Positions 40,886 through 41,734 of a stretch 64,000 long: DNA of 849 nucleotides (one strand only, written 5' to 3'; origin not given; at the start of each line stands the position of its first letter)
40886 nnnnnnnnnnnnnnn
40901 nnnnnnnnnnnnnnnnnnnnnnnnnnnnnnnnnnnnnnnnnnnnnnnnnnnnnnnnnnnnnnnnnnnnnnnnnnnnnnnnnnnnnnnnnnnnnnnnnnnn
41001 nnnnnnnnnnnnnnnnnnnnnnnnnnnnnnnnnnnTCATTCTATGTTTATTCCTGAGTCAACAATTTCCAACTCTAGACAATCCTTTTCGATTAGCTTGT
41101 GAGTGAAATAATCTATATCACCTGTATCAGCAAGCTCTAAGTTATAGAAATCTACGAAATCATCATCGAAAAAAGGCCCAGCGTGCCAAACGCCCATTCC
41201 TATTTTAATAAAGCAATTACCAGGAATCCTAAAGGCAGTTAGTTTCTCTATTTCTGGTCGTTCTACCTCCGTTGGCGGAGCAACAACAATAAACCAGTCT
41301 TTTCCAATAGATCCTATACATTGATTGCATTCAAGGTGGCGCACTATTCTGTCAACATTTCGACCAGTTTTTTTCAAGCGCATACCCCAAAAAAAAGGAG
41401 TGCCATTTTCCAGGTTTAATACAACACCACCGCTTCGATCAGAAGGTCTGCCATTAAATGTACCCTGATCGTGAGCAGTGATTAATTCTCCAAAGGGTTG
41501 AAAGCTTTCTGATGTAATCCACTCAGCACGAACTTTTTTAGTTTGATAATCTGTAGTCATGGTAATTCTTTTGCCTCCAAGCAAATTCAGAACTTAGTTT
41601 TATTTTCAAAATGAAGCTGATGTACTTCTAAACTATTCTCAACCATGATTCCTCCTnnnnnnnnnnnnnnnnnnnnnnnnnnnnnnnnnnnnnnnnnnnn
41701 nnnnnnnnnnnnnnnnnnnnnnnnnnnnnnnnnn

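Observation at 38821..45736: AT-rich island: DHQS-like sugar-phosphate cyclase + vanadium haloperoxidase + cupin + MFS exporter + TIM-barrel isomerase, next to an NDP-sugar pyrophosphorylase. Candidate cyclitol/carbasugar biosynthetic cluster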

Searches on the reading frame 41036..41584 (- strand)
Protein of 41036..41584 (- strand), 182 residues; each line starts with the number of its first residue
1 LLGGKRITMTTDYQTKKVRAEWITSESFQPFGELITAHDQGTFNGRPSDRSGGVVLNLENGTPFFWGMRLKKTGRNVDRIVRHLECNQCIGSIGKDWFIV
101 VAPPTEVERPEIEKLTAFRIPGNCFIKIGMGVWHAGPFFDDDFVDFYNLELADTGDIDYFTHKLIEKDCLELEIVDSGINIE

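Call 6: search_protein_families(library=pfam, proteins=[window:41036-41584:-], max_evalue=0.01)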
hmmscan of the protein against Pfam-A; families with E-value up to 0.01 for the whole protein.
window:41036-41584:- (182 aa): 1 family
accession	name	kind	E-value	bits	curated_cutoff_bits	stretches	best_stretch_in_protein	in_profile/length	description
PF04115.18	Ureidogly_lyase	-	1.5e-08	34.9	23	1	16-136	2-128/162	Ureidoglycolate lyase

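Call 7: search_protein_families(library=ncbifam, proteins=[window:41036-41584:-], max_evalue=0.01)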
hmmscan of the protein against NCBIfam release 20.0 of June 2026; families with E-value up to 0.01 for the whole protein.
window:41036-41584:- (182 aa): 5 families
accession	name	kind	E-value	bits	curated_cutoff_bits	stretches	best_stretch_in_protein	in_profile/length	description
NF002949.0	PRK03606.1-2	equivalog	2.6e-08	33.8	230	1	16-138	2-130/167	ureidoglycolate lyase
NF002952.0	PRK03606.2-3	equivalog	0.00041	20.3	260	1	16-135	4-127/164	ureidoglycolate lyase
NF002954.0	PRK03606.2-5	equivalog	0.00087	18.8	212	1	16-135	4-129/168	ureidoglycolate lyase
NF009932.0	PRK13395.1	subfamily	0.0013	18.3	160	0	16-135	2-127/171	ureidoglycolate lyase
NF002950.0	PRK03606.1-3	equivalog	0.0053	16.5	282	0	74-148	67-139/170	ureidoglycolate lyase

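Call 11: search_solved_structures(query=window:41036-41584:-, max_evalue=0.1)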
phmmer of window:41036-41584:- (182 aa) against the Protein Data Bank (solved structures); distinct sequences matched with E-value up to 0.1: 2.
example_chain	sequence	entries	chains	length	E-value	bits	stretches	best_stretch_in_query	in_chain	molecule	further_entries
4e6f_A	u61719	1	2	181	0.037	16.9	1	68-128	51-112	Uncharacterized protein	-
2bdr_A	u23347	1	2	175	0.053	16.4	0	77-162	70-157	Ureidoglycolate hydrolase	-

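Call 47: find_homologous_proteins(query=window:41036-41584:-, max_evalue=0.00001)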
Query window:41036-41584:- (182 aa): 264 proteins with E <= 0.00001 among 290 candidates; the best 120 are listed.
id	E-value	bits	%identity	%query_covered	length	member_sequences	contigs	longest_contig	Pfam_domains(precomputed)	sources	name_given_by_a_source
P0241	8.5e-103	360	89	96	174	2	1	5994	PF04115.19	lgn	-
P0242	2.3e-100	352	86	96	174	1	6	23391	PF04115.19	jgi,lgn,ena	-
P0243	2.3e-95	336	83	95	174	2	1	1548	PF04115.19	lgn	-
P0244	1.0e-83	298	71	92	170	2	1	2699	PF04115.19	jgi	jgi:ureidoglycolate hydrolase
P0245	5.2e-56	207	56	92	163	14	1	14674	PF04115.19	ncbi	ncbi:MAG: ureidoglycolate lyase [Xenococcaceae cyanobacterium]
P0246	4.4e-55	204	56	92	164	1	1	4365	PF04115.19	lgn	-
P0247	1.1e-54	203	55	88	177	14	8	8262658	PF04115.19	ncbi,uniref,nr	ncbi:MAG: Ureidoglycolate hydrolase [Moorea sp. SIO1F2]|uniref:Ureidoglycolate hydrolase n=1 Tax=Moo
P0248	1.0e-52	197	54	91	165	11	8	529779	PF04115.19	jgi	jgi:ureidoglycolate hydrolase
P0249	1.1e-52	197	51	95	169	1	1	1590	PF04115.19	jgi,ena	-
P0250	2.1e-52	196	54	92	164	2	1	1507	PF04115.19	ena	-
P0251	3.0e-52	195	53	92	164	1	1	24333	PF04115.19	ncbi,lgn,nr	ncbi:MAG: Ureidoglycolate hydrolase [Cyanobacteriota bacterium]|nr:Ureidoglycolate hydrolase [Cyanob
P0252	1.7e-51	193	54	92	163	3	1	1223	PF04115.19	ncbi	-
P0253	1.9e-51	192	53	92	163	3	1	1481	PF04115.19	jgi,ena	-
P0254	2.0e-51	192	52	92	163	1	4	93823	PF04115.19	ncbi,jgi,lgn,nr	ncbi:Ureidoglycolate hydrolase [Candidatus Gracilibacteria bacterium]|jgi:ureidoglycolate hydrolase|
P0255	2.4e-51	192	53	92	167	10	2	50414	PF04115.19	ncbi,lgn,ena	-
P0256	2.5e-51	192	52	92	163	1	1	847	PF04115.19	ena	-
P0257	4.4e-51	191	52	92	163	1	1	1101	PF04115.19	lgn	-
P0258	5.7e-51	191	53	92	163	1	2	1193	PF04115.19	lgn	-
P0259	9.8e-51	190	53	92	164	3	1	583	PF04115.19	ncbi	-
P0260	1.4e-50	190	52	91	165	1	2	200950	PF04115.19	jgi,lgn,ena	jgi:ureidoglycolate hydrolase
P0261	1.5e-50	190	52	92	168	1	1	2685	PF04115.19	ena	-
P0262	1.9e-50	189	50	92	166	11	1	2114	PF04115.19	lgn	-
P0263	3.7e-50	188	50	92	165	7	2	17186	PF04115.19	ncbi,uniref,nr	ncbi:ureidoglycolate lyase [Nodularia spumigena]|uniref:ureidoglycolate lyase n=1 Tax=Nodularia spum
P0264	3.8e-50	188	51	92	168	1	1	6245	PF04115.19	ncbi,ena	-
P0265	4.8e-50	188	51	92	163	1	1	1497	PF04115.19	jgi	jgi:ureidoglycolate hydrolase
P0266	4.9e-50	188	52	92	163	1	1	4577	PF04115.19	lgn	-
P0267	5.6e-50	188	52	92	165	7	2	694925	PF04115.19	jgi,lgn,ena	jgi:ureidoglycolate hydrolase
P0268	6.3e-50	188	52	92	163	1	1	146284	PF04115.19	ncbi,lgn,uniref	ncbi:ureidoglycolate lyase [Dapis sp. BLCC M126]|uniref:ureidoglycolate lyase n=1 Tax=Dapis sp. BLCC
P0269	8.5e-50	187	52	92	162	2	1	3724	PF04115.19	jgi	jgi:ureidoglycolate hydrolase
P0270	9.0e-50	187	53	90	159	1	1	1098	PF04115.19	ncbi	ncbi:MAG: ureidoglycolate lyase, partial [Microcystaceae cyanobacterium]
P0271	1.0e-49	187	50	92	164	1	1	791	PF04115.19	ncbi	-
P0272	1.2e-49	187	55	88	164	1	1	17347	PF04115.19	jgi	jgi:ureidoglycolate hydrolase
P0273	1.5e-49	186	51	92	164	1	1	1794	PF04115.19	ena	-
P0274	1.8e-49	186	54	89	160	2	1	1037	PF04115.19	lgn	-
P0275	2.1e-49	186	51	92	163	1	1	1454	PF04115.19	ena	-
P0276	2.3e-49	186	52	92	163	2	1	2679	PF04115.19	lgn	-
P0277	3.2e-49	185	52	91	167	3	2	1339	PF04115.19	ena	-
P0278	4.0e-49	185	51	92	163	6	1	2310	PF04115.19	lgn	-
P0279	4.8e-49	185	51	92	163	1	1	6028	PF04115.19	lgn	-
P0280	5.5e-49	184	49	92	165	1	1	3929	PF04115.19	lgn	-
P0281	5.6e-49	184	52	92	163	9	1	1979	PF04115.19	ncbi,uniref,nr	ncbi:MAG: Ureidoglycolate hydrolase [Okeania sp. SIO2F4]|uniref:ureidoglycolate lyase n=1 Tax=Okeani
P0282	5.8e-49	184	50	92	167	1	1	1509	PF04115.19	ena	-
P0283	7.1e-49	184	51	92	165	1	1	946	PF04115.19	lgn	-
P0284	7.6e-49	184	52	92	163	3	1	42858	PF04115.19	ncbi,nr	ncbi:MAG: Ureidoglycolate hydrolase [Kamptonema sp. SIO1D9]|nr:Ureidoglycolate hydrolase [Kamptonema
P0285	8.3e-49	184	50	92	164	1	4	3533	PF04115.19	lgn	-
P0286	9.7e-49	184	52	88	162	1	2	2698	PF04115.19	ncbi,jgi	jgi:ureidoglycolate hydrolase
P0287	1.0e-48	184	52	92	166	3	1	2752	PF04115.19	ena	-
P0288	1.1e-48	184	51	92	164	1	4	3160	PF04115.19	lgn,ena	-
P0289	1.1e-48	183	52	88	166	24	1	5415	PF04115.19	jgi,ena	jgi:ureidoglycolate hydrolase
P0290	1.3e-48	183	51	92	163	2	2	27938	PF04115.19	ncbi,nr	ncbi:MAG: ureidoglycolate lyase [Microcoleaceae cyanobacterium MO_207.B10]|nr:ureidoglycolate lyase 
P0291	1.3e-48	183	51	87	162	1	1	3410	PF04115.19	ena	-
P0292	1.5e-48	183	51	92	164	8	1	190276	PF04115.19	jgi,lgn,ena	jgi:ureidoglycolate hydrolase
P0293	1.8e-48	183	51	92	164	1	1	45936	PF04115.19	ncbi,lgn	ncbi:MAG TPA: ureidoglycolate lyase [Leptolyngbyaceae cyanobacterium]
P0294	2.0e-48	183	51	92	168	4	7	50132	PF04115.19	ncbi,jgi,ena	-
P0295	2.5e-48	182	49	92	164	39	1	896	PF04115.19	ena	-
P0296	3.5e-48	182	51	92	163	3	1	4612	PF04115.19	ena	-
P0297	4.1e-48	182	52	88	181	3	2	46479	PF04115.19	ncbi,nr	ncbi:MAG: Ureidoglycolate hydrolase [Symploca sp. SIO1A3]|nr:Ureidoglycolate hydrolase [Symploca sp.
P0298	4.2e-48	182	49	92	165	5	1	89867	PF04115.19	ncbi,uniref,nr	ncbi:ureidoglycolate lyase [Microcystis aeruginosa CS-567/02-A1]|uniref:ureidoglycolate lyase n=1 Ta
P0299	5.1e-48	181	52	92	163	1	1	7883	PF04115.19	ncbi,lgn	ncbi:MAG: ureidoglycolate lyase [Cyanobacteria bacterium P01_H01_bin.35]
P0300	7.2e-48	181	50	92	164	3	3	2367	PF04115.19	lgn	-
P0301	7.4e-48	181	49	92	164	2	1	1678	PF04115.19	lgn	-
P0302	8.3e-48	181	52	89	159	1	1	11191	PF04115.19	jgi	jgi:ureidoglycolate hydrolase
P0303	8.9e-48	181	51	92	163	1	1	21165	PF04115.19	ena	-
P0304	1.1e-47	180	50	92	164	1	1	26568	PF04115.19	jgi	-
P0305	1.4e-47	180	50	92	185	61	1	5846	PF04115.19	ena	-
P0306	1.6e-47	180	51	88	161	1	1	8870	PF04115.19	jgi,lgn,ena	-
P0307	1.6e-47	180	48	93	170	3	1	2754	PF04115.19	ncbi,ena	-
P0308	2.2e-47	179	52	88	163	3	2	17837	PF04115.19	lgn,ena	-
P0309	2.2e-47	179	51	92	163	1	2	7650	PF04115.19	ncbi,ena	-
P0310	2.4e-47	179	52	88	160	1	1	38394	PF04115.19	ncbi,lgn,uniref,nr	ncbi:ureidoglycolate hydrolase [Xenococcus sp. PCC 7305]|uniref:ureidoglycolate lyase n=1 Tax=Xenoco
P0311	3.1e-47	179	51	92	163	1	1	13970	PF04115.19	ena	-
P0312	3.5e-47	179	51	88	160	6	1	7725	PF04115.19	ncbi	-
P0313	3.7e-47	179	49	92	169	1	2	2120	PF04115.19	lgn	-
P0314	3.9e-47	178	48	92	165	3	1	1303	PF04115.19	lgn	-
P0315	4.0e-47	178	48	92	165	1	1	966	PF04115.19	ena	-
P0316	4.5e-47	178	52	88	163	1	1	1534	PF04115.19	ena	-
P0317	5.5e-47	178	50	92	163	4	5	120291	PF04115.19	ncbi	-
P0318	5.7e-47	178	50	92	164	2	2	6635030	PF04115.19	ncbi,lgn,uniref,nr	ncbi:ureidoglycolate hydrolase [Nostoc sp. PCC 7524]|uniref:ureidoglycolate lyase n=1 Tax=Nostoc sp.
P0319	6.3e-47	178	51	92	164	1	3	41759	PF04115.19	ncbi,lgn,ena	-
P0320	6.5e-47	178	49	92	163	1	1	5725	PF04115.19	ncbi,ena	-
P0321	6.7e-47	178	50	92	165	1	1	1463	PF04115.19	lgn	-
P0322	6.8e-47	178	49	92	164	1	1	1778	PF04115.19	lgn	-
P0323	6.8e-47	178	52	88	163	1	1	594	PF04115.19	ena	-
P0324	7.6e-47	177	49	92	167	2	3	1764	PF04115.19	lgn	-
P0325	8.7e-47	177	50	92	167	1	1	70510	PF04115.19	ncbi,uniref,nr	ncbi:ureidoglycolate lyase [Anabaena sp. FACHB-1237]|uniref:ureidoglycolate lyase n=1 Tax=Anabaena s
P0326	9.4e-47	177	51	92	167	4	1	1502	PF04115.19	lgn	-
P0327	1.0e-46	177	50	88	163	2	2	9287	PF04115.19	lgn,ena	-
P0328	1.2e-46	177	45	96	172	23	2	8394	PF04115.19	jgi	jgi:ureidoglycolate hydrolase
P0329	1.2e-46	177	49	93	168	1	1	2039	PF04115.19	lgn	-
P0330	1.2e-46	177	48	92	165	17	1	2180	PF04115.19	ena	-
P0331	1.4e-46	177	51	88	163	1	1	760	PF04115.19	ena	-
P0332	1.5e-46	177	49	92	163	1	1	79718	PF04115.19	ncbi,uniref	ncbi:ureidoglycolate lyase [Coleofasciculus sp. H7-2]|uniref:ureidoglycolate lyase n=1 Tax=Coleofasc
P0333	1.8e-46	176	52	88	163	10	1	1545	PF04115.19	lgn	-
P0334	1.8e-46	176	49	92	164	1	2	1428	PF04115.19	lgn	-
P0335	1.9e-46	176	50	91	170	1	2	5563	PF04115.19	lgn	-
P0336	2.0e-46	176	52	87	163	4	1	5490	PF04115.19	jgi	-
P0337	2.0e-46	176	49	93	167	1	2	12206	PF04115.19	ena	-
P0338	2.1e-46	176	50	92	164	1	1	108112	PF04115.19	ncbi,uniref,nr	ncbi:ureidoglycolate lyase [Coleofasciculus sp. FACHB-T130]|uniref:ureidoglycolate lyase n=1 Tax=Cya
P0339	2.3e-46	176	52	87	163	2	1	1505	PF04115.19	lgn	-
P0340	2.3e-46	176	49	92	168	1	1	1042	PF04115.19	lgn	-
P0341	2.4e-46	176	51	88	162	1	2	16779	PF04115.19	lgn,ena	-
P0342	2.9e-46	176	51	92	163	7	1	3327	PF04115.19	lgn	-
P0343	3.6e-46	175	47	92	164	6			PF04115.19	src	-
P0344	3.7e-46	175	49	92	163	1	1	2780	PF04115.19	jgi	jgi:ureidoglycolate hydrolase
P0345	6.0e-46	175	50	85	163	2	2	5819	PF04115.19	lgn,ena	-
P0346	6.8e-46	174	51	92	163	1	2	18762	PF04115.19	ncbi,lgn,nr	ncbi:MAG: ureidoglycolate lyase [Oscillatoria sp. PMC 1068.18]|nr:ureidoglycolate lyase [Oscillatori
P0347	7.1e-46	174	53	88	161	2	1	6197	PF04115.19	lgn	-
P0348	7.7e-46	174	51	88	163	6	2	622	PF04115.19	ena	-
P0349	8.3e-46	174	49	92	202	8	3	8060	PF04115.19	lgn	-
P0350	8.9e-46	174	50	88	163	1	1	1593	PF04115.19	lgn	-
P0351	9.1e-46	174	51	88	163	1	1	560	PF04115.19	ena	-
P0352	9.5e-46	174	52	88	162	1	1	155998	PF04115.19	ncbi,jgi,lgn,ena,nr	ncbi:MAG: ureidoglycolate lyase [Phormidium tanganyikae FI6-MK23]|jgi:ureidoglycolate hydrolase|nr:u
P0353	1.0e-45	174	49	92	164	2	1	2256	PF04115.19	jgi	jgi:ureidoglycolate hydrolase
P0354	1.1e-45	174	49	92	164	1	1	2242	PF04115.19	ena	-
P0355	1.2e-45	174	52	88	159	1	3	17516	PF04115.19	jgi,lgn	-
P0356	1.3e-45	173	49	92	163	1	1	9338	PF04115.19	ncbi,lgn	ncbi:MAG: ureidoglycolate lyase [Microcoleaceae cyanobacterium]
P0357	1.3e-45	173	51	88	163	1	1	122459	PF04115.19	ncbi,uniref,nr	ncbi:Ureidoglycolate hydrolase [Aphanothece hegewaldii CCALA 016]|uniref:Ureidoglycolate hydrolase n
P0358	1.3e-45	173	51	88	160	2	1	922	PF04115.19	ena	-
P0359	1.4e-45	173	49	88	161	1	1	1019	PF04115.19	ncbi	-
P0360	1.5e-45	173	49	92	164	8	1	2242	PF04115.19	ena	-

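Call 48: find_encoding_contigs(protein=P0242, flank=10000, max_places=3)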
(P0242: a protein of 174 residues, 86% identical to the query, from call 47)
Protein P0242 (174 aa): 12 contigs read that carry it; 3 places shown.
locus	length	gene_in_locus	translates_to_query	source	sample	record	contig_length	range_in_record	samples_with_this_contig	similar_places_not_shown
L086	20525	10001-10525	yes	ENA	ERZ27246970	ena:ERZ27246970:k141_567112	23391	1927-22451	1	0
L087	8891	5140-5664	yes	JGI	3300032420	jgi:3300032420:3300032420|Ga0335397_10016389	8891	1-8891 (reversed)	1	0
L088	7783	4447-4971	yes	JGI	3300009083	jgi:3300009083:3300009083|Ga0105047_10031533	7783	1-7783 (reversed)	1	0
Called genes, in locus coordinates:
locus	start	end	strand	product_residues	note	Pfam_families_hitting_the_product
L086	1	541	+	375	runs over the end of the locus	PF00482:T2SSF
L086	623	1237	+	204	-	-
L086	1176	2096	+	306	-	PF00165:HTH_AraC (weak), PF12833:HTH_18, PF00165:HTH_AraC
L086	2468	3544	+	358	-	PF12146:Hydrolase_4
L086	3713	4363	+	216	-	PF01370:Epimerase, PF05368:NmrA, PF13460:NAD_binding_10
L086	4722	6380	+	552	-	PF00496:SBP_bac_5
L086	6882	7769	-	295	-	PF00126:HTH_1, PF03466:LysR_substrate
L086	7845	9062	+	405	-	PF01761:DHQ_synthase, PF24621:DHQS_C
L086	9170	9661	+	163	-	-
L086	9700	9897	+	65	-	-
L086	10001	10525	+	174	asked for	PF04115:Ureidogly_lyase (weak)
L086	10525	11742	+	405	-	PF00083:Sugar_tr (weak), PF07690:MFS_1, PF12832:MFS_1_like, PF13347:MFS_2 (weak), PF07690:MFS_1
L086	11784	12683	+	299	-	PF01261:AP_endonuc_2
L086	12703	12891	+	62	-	PF07235:DUF1427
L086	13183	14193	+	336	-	PF19300:BPD_transp_1_N, PF00528:BPD_transp_1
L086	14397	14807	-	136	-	-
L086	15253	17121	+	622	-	PF25919:BSH_CusB (faint), PF25984:BSH_YknX (faint), PF25917:BSH_RND, PF25881:HH_YBHG (weak), PF26002:Beta-barrel_AprE (faint), PF25954:Beta-barrel_RND_2, PF25990:Beta-barrel_YknX, PF25967:RND-MFP_C (weak)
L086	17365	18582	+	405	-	PF12704:MacB_PCD, PF02687:FtsX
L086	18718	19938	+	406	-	PF12704:MacB_PCD, PF02687:FtsX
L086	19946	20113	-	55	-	-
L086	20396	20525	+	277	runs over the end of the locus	PF00353:HemolysinCabind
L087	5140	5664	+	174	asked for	PF04115:Ureidogly_lyase (weak)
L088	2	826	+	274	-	?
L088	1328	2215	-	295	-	PF00126:HTH_1, PF03466:LysR_substrate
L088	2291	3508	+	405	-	PF01761:DHQ_synthase, PF24621:DHQS_C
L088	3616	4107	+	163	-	-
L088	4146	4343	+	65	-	-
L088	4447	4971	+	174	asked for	PF04115:Ureidogly_lyase (weak)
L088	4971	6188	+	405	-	PF00083:Sugar_tr (weak), PF07690:MFS_1, PF12832:MFS_1_like, PF13347:MFS_2 (weak), PF07690:MFS_1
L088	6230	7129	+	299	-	PF01261:AP_endonuc_2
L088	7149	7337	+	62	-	PF07235:DUF1427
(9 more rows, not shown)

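Call 49: find_encoding_contigs(protein=P0244, flank=10000, max_places=2)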
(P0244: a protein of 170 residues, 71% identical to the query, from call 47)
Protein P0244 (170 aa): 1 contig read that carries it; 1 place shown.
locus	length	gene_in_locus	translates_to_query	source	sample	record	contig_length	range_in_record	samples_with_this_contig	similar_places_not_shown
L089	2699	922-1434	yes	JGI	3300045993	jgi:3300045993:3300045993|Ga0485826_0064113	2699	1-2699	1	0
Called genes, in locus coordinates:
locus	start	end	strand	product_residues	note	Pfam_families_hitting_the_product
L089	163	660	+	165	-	-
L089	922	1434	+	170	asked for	PF04115:Ureidogly_lyase (weak)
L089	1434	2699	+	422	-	?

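Call 53: search_protein_families(library=pfam, proteins=[L086:9170-9658:+, L086:9700-9894:+], max_evalue=0.01)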
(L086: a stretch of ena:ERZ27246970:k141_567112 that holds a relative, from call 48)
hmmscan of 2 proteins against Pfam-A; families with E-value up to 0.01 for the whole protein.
L086:9170-9658:+ (163 aa): 2 families
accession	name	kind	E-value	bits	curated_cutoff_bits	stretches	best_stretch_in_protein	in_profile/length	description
PF05099.18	TerB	-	0.00025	21.8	24.4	1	42-136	14-114/118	Tellurite resistance protein TerB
PF04391.17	DUF533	-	0.0051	16.8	29.6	0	54-137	30-111/178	Protein of unknown function (DUF533)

L086:9700-9894:+ (65 aa): 0 families

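Call 63: find_encoding_contigs(protein=P0318, flank=6000, max_places=2)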
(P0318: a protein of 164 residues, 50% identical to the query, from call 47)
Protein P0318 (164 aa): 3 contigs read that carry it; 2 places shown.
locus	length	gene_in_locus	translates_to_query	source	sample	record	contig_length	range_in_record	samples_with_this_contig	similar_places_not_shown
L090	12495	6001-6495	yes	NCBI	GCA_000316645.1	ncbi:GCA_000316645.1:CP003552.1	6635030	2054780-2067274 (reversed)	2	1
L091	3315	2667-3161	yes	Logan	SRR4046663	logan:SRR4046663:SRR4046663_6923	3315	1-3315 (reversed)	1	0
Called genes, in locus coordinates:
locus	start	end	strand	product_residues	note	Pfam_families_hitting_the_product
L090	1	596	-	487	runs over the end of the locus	PF00069:Pkinase, PF07714:PK_Tyr_Ser-Thr, PF01636:APH (faint), PF03109:ABC1 (weak)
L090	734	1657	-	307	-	PF02653:BPD_transp_2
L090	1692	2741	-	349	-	PF02653:BPD_transp_2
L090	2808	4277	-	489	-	PF00005:ABC_tran, PF13304:AAA_21 (faint), PF00005:ABC_tran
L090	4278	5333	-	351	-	PF02608:Bmp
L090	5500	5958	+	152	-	PF13564:DoxX_2 (weak)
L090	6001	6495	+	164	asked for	PF04115:Ureidogly_lyase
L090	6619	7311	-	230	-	PF12804:NTP_transf_3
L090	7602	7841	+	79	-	PF15970:HicB-like_2 (weak), PF15919:HicB_lk_antitox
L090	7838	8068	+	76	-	PF07927:HicA_toxin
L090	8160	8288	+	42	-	-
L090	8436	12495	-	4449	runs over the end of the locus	PF17963:Big_9, PF05345:He_PIG, PF05345:He_PIG, PF05345:He_PIG, PF17963:Big_9, PF05593:RHS_repeat, PF25023:TEN_YD-shell, PF05593:RHS_repeat, +14 more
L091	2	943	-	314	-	?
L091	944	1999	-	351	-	PF02608:Bmp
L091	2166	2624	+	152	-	PF13564:DoxX_2 (weak)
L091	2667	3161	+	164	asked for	PF04115:Ureidogly_lyase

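Call 71: predict_structure(alignment_id=A4)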
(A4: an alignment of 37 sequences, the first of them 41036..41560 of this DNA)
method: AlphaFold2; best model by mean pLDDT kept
length: 174 residues; sequences in the alignment: 37
mean_pLDDT: 77.9   pTM: 0.77
mean pLDDT of the five models: 77.9, 77.0, 76.1, 71.2, 71.0
residues with pLDDT >= 90: 74; 70-90: 49; 50-70: 24; < 50: 27
segments of 3 or more residues with pLDDT < 50: 32-46, 143-147, 171-174
pLDDT, mean of each block of 10 residues (from residue 1): 79 95 83 41 47 57 83 85 86 93 95 89 92 81 55 92 87 41
secondary structure, 60 per line:
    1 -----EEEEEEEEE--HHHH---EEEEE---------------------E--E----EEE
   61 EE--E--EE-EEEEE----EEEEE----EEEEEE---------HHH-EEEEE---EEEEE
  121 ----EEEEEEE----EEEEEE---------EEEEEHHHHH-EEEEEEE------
elements in order: E6-14 H17-20 E24-28 E58-62 E71-75 E80-84 E89-94 E108-112 E116-120 E125-131 E136-141 E151-155 H156-160 E162-168
